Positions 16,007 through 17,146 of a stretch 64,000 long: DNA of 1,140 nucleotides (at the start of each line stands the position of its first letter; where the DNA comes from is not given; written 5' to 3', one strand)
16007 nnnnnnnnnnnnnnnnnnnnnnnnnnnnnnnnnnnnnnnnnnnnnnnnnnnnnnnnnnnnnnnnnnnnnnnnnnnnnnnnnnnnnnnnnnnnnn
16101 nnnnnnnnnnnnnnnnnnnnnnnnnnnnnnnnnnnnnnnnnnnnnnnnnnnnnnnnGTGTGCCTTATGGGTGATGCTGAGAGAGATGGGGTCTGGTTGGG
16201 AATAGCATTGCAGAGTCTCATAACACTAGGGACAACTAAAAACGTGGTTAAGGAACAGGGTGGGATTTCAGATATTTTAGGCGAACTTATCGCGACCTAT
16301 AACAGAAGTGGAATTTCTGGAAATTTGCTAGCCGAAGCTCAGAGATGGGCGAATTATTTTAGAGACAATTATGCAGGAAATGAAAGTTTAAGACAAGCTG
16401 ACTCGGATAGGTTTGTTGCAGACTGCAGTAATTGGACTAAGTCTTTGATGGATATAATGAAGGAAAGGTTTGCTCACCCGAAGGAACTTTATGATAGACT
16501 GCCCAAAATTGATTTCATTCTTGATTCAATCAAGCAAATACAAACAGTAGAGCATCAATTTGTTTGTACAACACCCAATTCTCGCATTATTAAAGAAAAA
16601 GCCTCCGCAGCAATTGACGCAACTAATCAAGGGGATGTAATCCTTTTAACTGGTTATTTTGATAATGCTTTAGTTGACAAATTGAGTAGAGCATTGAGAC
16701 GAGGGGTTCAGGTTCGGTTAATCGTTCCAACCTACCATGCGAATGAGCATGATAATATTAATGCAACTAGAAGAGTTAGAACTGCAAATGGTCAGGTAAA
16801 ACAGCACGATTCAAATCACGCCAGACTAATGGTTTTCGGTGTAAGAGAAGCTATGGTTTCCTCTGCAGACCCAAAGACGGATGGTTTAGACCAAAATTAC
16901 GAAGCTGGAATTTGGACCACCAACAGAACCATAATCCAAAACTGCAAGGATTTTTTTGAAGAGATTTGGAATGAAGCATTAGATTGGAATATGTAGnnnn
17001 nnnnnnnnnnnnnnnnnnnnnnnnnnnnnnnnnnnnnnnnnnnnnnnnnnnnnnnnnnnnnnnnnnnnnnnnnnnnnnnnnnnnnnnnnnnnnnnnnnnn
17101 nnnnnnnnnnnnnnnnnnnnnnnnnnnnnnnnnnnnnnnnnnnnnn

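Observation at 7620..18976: RNase P RNA gene used as a repeated integration target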

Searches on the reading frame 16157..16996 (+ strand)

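Call 13: search_protein_families(library=pfam, proteins=[window:16157-16996:+], max_evalue=0.01)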
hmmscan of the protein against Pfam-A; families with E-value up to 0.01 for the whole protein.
window:16157-16996:+ (279 aa): 3 families
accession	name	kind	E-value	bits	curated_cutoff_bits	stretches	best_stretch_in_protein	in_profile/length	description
PF13091.12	PLDc_2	-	4e-15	56.2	27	1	159-271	10-132/132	PLD-like domain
PF11495.14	Regulator_TrmB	-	3.9e-05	23.4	22.2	1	145-274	11-132/233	Archaeal transcriptional regulator TrmB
PF13090.12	PP_kinase_C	-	0.00026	20.9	25.8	1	164-273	35-145/172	Polyphosphate kinase C-terminal domain 2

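Call 14: search_protein_families(library=phrogs, proteins=[window:16157-16996:+], max_evalue=0.01)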
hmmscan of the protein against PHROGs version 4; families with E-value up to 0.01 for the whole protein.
window:16157-16996:+ (279 aa): 0 families

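Call 67: search_protein_families(library=padloc, proteins=[window:16157-16996:+], max_evalue=0.001)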
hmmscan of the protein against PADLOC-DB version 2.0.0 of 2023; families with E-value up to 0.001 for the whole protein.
window:16157-16996:+ (279 aa): 12 families
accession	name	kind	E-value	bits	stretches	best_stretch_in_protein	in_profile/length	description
PDLC02614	DrmC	-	6.4e-11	40.3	1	163-271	38-151/153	DrmC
PDLC02599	DrmC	-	3.2e-10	37.5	1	152-273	13-138/387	DrmC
PDLC02616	DrmC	-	2.3e-09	35.2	1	118-272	50-217/224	DrmC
PDLC02588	DrmC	-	2.7e-06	25.2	1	170-267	131-240/256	DrmC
PDLC02606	DrmC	-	1e-05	23.4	1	165-269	56-172/182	DrmC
PDLC02585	DrmC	-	1e-05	23.2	1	168-267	130-241/253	DrmC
PDLC02589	DrmC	-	1.6e-05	22.2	0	219-271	203-254/264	DrmC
PDLC02595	DrmC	-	2e-05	22.5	1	168-268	143-256/269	DrmC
PDLC02607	DrmC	-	0.00011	19.6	0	170-270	137-253/265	DrmC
PDLC02612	DrmC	-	0.00012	19.7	1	119-270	62-224/235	DrmC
PDLC02601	DrmC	-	0.0006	17.3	0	197-272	212-286/295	DrmC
PDLC02597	DrmC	-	0.00098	17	0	162-253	112-218/242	DrmC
